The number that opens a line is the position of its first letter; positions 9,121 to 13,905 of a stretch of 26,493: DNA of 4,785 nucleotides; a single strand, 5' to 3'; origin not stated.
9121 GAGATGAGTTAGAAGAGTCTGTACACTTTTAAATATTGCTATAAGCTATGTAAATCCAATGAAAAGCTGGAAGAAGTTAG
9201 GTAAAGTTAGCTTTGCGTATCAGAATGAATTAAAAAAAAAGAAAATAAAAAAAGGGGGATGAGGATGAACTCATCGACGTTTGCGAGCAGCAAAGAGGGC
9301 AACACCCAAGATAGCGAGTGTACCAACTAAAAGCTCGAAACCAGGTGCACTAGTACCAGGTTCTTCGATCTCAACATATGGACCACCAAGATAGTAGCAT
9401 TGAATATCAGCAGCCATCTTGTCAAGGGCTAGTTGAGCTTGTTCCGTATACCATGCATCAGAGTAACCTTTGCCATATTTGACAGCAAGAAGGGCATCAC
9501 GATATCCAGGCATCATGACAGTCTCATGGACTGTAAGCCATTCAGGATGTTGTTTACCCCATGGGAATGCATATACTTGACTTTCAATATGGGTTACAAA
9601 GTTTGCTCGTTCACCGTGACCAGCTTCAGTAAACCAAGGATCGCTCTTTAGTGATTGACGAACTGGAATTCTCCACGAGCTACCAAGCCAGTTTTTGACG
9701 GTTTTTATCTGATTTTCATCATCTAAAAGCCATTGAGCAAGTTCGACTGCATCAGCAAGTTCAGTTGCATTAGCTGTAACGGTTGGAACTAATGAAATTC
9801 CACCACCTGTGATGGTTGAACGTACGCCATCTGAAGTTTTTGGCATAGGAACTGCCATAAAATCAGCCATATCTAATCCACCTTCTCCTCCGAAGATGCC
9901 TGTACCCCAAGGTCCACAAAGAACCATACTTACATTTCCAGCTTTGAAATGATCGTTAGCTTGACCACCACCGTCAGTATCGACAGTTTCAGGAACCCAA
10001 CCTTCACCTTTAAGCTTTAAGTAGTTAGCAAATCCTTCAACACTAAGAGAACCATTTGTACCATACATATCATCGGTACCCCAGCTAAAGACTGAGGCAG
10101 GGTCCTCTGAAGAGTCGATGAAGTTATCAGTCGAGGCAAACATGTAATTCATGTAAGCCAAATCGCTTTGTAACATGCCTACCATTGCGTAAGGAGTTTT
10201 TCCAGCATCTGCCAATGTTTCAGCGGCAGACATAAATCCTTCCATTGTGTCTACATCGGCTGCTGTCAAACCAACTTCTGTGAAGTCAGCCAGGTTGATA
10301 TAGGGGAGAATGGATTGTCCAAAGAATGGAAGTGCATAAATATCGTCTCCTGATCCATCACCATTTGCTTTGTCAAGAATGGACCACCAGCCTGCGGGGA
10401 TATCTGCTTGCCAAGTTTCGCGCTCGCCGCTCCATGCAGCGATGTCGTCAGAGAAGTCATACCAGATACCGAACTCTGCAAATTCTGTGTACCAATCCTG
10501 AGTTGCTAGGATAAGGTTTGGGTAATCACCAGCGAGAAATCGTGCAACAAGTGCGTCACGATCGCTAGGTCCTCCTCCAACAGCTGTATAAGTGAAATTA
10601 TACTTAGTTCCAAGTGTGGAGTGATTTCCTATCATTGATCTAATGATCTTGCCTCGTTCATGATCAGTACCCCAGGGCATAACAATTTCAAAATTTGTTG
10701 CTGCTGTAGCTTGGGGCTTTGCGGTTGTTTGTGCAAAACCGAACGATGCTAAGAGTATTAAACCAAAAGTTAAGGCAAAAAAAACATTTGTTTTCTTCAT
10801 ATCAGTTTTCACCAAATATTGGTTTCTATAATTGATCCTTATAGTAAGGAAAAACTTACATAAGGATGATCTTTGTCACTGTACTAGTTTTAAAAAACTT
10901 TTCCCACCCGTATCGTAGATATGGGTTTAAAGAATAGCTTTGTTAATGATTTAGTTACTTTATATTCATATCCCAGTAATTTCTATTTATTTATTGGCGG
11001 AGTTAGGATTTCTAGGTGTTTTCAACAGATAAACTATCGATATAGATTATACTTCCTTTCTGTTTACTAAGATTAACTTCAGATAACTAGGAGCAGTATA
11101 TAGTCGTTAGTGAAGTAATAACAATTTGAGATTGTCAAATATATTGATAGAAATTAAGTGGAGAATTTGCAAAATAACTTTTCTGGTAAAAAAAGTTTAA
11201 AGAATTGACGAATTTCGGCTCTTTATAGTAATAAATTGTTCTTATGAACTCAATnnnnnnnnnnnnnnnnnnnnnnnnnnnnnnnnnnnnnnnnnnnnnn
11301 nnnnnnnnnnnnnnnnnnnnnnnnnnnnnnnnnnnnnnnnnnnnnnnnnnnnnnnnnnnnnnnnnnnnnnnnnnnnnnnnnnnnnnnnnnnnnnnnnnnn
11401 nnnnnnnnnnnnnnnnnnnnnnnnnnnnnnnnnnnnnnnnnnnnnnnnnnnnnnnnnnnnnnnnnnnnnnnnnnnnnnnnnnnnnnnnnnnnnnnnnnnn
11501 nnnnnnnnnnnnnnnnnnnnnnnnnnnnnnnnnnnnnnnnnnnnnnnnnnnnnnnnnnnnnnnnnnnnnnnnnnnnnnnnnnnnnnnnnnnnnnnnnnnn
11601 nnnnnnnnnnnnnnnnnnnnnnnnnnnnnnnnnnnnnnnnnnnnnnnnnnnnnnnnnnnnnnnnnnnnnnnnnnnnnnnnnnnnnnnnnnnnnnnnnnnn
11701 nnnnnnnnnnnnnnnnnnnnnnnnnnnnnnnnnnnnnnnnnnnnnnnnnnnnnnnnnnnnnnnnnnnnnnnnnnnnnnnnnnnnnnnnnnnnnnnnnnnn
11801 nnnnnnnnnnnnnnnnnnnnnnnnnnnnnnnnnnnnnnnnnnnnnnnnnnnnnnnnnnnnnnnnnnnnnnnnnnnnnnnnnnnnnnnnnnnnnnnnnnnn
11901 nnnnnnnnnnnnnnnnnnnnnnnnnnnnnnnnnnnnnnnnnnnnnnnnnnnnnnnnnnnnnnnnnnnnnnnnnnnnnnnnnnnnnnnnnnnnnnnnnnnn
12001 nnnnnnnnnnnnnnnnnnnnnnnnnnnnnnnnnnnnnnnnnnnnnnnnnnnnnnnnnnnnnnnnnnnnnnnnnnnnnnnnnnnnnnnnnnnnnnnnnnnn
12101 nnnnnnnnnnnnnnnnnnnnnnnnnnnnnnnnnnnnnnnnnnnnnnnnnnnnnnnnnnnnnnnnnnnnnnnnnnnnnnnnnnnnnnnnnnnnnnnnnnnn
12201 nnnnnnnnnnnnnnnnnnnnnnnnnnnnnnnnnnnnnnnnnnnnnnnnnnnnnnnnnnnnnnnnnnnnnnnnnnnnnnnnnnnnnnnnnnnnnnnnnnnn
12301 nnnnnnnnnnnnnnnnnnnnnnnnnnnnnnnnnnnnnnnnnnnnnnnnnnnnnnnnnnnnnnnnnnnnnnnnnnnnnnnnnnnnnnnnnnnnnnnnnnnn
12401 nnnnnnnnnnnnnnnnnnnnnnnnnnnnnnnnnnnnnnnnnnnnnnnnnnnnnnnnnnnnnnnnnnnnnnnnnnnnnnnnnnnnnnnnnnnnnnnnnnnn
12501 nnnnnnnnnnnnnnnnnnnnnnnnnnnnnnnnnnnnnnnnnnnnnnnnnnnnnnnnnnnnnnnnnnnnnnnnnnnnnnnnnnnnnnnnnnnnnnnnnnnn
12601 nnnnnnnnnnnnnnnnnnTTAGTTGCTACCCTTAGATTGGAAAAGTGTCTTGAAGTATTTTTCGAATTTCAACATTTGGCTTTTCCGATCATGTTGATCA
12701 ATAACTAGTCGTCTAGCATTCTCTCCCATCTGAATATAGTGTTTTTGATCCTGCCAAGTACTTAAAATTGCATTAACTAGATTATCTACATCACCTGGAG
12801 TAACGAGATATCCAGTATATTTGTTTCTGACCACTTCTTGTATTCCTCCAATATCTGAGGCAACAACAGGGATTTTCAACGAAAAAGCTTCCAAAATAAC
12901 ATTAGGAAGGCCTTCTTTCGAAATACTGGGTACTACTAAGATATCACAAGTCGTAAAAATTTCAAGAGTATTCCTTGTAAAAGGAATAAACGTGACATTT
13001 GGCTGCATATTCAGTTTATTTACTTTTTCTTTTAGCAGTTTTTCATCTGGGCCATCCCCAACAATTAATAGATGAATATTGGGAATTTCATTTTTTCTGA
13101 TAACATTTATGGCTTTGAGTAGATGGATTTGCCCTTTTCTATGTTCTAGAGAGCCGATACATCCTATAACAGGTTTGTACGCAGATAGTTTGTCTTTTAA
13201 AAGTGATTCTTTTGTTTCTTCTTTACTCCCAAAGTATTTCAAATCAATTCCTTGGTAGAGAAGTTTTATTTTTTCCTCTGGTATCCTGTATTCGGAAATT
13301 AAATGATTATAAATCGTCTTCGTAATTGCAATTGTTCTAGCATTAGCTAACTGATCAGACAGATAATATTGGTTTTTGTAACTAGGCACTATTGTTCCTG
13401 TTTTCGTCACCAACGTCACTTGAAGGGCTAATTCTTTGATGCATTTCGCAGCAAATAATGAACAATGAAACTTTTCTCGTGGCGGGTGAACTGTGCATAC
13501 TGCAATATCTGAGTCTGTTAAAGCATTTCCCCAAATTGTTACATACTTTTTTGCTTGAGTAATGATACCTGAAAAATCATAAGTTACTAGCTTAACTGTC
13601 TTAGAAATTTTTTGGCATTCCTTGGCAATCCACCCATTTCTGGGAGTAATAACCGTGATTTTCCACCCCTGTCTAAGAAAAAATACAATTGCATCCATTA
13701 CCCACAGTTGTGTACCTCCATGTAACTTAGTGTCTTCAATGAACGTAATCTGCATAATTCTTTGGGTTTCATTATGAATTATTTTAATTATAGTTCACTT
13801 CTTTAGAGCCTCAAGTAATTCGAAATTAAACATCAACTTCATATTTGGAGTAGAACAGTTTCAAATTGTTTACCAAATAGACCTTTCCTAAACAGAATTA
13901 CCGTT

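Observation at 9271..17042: Candidate archaeal glucosylglycerate/mannosylglucosylglycerate osmolyte system with its own importer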

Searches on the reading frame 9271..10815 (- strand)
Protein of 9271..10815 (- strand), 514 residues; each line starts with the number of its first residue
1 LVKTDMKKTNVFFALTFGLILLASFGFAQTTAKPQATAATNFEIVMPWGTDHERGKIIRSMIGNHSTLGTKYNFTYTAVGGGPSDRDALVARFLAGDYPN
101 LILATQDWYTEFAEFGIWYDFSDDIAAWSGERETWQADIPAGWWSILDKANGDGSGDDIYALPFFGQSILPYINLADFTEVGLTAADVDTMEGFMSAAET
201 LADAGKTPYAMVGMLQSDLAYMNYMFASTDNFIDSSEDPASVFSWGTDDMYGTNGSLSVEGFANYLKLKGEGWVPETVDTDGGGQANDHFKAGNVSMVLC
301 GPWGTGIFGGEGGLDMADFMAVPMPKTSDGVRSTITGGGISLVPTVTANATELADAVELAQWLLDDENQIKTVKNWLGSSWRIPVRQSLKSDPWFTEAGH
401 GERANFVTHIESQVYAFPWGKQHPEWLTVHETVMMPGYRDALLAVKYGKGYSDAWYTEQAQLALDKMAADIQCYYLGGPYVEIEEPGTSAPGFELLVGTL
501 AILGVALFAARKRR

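Call 3: search_protein_families(library=pfam, proteins=[window:9271-10815:-])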
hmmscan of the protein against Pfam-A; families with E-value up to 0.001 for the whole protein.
window:9271-10815:- (514 aa): 0 families

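Call 5: search_protein_families(library=ncbifam, proteins=[window:9271-10815:-], max_evalue=0.01)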
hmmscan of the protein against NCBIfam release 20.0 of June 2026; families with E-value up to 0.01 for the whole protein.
window:9271-10815:- (514 aa): 2 families
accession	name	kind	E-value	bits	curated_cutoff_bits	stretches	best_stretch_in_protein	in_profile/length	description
TIGR04126.1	PGF_CTERM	domain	0.0019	17.8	24.5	1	487-513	2-28/28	PGF-CTERM sorting domain-containing protein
NF045529.2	Heimdall-CTERM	domain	0.008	16.5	24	1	490-514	2-26/26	Heimdall-CTERM domain-containing surface protein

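Call 79: search_solved_structures(query=window:9271-10815:-, max_evalue=0.1)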
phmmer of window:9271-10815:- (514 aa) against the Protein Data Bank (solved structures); distinct sequences matched with E-value up to 0.1: 1.
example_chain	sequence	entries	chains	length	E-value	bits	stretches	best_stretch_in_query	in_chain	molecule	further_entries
1elj_A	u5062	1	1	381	0.0015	20.3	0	280-393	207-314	MALTODEXTRIN-BINDING PROTEIN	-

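Call 91: search_protein_families(library=pfam, proteins=[window:9271-10815:-], max_evalue=1)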
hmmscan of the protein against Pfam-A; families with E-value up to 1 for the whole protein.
window:9271-10815:- (514 aa): 1 family
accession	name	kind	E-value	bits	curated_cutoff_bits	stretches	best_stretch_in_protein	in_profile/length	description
PF18204.6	PGF-CTERM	-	0.55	10.7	18.8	1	491-512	2-23/23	PGF-CTERM motif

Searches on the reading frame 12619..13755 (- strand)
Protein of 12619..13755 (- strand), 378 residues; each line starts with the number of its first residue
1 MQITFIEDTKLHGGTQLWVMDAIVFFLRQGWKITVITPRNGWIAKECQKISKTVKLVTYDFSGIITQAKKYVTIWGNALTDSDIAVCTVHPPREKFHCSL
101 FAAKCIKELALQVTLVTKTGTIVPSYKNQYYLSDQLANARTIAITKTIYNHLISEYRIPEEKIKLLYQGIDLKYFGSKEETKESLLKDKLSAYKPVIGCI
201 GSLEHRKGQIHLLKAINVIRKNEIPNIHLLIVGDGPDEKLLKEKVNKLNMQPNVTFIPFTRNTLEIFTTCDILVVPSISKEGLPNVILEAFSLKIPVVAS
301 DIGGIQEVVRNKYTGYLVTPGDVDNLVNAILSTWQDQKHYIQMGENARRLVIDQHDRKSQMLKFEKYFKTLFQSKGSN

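Call 3: search_protein_families(library=pfam, proteins=[window:12619-13755:-])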
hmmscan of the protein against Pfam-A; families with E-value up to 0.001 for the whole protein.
window:12619-13755:- (378 aa): 4 families
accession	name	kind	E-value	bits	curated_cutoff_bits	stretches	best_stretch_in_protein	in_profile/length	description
PF00534.26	Glycos_transf_1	-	1.1e-41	142.7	26.4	1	193-349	14-171/172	Glycosyl transferases group 1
PF13692.12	Glyco_trans_1_4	-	2.7e-36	125.4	27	1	194-336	1-142/142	Glycosyl transferases group 1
PF20706.3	GT4-conflict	-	1.6e-07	31.1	26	1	200-339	203-360/385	Family 4 Glycosyltransferase in conflict systems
PF13439.12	Glyco_transf_4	-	2.2e-05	25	28.5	1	13-173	2-169/170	Glycosyltransferase Family 4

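Call 5: search_protein_families(library=ncbifam, proteins=[window:12619-13755:-], max_evalue=0.01)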
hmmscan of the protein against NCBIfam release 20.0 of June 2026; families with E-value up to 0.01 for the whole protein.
window:12619-13755:- (378 aa): 37 families (the best 25 are shown)
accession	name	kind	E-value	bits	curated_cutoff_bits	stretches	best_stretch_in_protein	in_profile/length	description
TIGR03088.1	stp2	hypoth_equivalog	5.9e-38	130.9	409.05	1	141-370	140-372/374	TIGR03088 family PEP-CTERM/XrtA system glycosyltransferase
TIGR03999.1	thiol_BshA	equivalog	2.3e-30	105.7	273.7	1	148-372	155-374/375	N-acetyl-alpha-D-glucosaminyl L-malate synthase BshA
TIGR04063.1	stp3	hypoth_equivalog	2.8e-28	98.9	442.05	1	150-372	170-396/397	TIGR04063 family PEP-CTERM/XrtA system glycosyltransferase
NF047684.1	TeichurnBiosyTuaC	equivalog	2e-26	92.8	550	1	158-370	182-388/391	teichuronic acid biosynthesis protein TuaC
TIGR02149.1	glgA_Coryne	subfamily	1.1e-25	90.6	302.4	1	137-354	144-373/391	glycogen synthase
NF041876.1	EPS_EpsE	equivalog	2e-24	86.6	400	1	142-358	166-383/389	exopolysaccharide biosynthesis GT4 family glycosyltransferase EpsE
TIGR04157.1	glyco_rSAM_CFB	subfamily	3.4e-22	79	400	1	139-350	171-388/406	TIGR04157 family glycosyltransferase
NF050063.1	ProtGlycPglJ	equivalog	8.9e-19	67.9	500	1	142-348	149-344/363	N-acetylgalactosamine-N,N'-diacetylbacillosaminyl-diphospho-undecaprenol 4-alpha-N-acetylgalactosaminyltransferase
TIGR03449.1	mycothiol_MshA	equivalog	6.4e-18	64.8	462.5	1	140-349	167-382/406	D-inositol-3-phosphate glycosyltransferase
NF047880.1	glyco_SdgA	exception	6.5e-18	64.6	800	1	179-366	302-485/488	serine-aspartate repeat adhesin O-glycosyltransferase SdgA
NF007396.0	PRK09922.1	equivalog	9.8e-17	60.8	385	1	100-340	99-330/361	lipopolysaccharide 1,6-galactosyltransferase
NF038229.1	Glyco4_Geo_Pelo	equivalog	2.9e-16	59.4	400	1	132-367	103-332/338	GPMC system family 4 glycosyltransferase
NF012028.0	PRK15484.1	subfamily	4.3e-16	59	618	1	146-372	146-379/380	lipopolysaccharide N-acetylglucosaminyltransferase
TIGR04047.1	MSMEG_0565_glyc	hypoth_equivalog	8.9e-16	57.9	259.85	1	140-344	141-348/373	MSMEG_0565 family glycosyltransferase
NF050056.1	ProtGlycPglH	equivalog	6.6e-14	51.7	600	1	196-353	181-336/354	GalNAc-alpha-(1->4)-GalNAc-alpha-(1->3)-diNAcBac-PP-undecaprenol alpha-1,4-N-acetyl-D-galactosaminyltransferase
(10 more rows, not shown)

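Call 80: search_solved_structures(query=window:12619-13755:-, max_evalue=1e-10)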
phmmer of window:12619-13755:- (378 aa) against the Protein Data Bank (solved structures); distinct sequences matched with E-value up to 1e-10: 33.
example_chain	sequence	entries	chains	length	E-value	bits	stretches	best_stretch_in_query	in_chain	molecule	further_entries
7mi0_A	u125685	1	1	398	2.6e-18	69.5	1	123-330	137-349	Glycosyltransferase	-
2jjm_A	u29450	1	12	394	1.1e-17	67.5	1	124-368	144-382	GLYCOSYL TRANSFERASE, GROUP 1 FAMILY PROTEIN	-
3mbo_A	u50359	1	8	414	1.3e-17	67.3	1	124-368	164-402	Glycosyltransferase, group 1 family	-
4xso_B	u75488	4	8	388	4.4e-15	58.9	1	161-354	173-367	Alr3699 protein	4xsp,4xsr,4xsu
5d00_A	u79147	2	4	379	8.2e-15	58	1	140-370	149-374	N-acetyl-alpha-D-glucosaminyl L-malate synthase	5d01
8qoy_A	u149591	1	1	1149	5.1e-14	55.4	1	128-330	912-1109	TagF-like capsule polymerase Cps3D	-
7qnt_AAA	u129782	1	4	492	1.8e-12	50.4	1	195-368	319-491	TarM(Se)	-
7qd7_AAA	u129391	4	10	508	1.8e-12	50.4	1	195-368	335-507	TarM(Se)_G117R | TarM(Se)_G117R-4RboP | TarM(Se)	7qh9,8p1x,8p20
3fro_A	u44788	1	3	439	2.8e-12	49.7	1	150-350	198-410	GlgA glycogen synthase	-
2bis_A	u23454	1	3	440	2.8e-12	49.7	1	150-350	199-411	GLGA GLYCOGEN SYNTHASE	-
3l01_A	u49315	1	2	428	3e-12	49.6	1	150-349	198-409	GlgA glycogen synthase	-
6kih_A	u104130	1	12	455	3.3e-12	49.5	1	162-372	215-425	Tll1590 protein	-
3oka_A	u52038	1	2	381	5.4e-12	48.8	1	166-348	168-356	GDP-mannose-dependent alpha-(1-6)-phosphatidylinositol monomannoside mannosyltransferase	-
3okc_A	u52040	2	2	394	5.9e-12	48.6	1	166-348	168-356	GDP-mannose-dependent alpha-(1-6)-phosphatidylinositol monomannoside mannosyltransferase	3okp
6fj3_A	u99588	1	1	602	1e-11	47.8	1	175-367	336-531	Parathyroid hormone/parathyroid hormone-related peptide receptor,Parathyroid hormone/parat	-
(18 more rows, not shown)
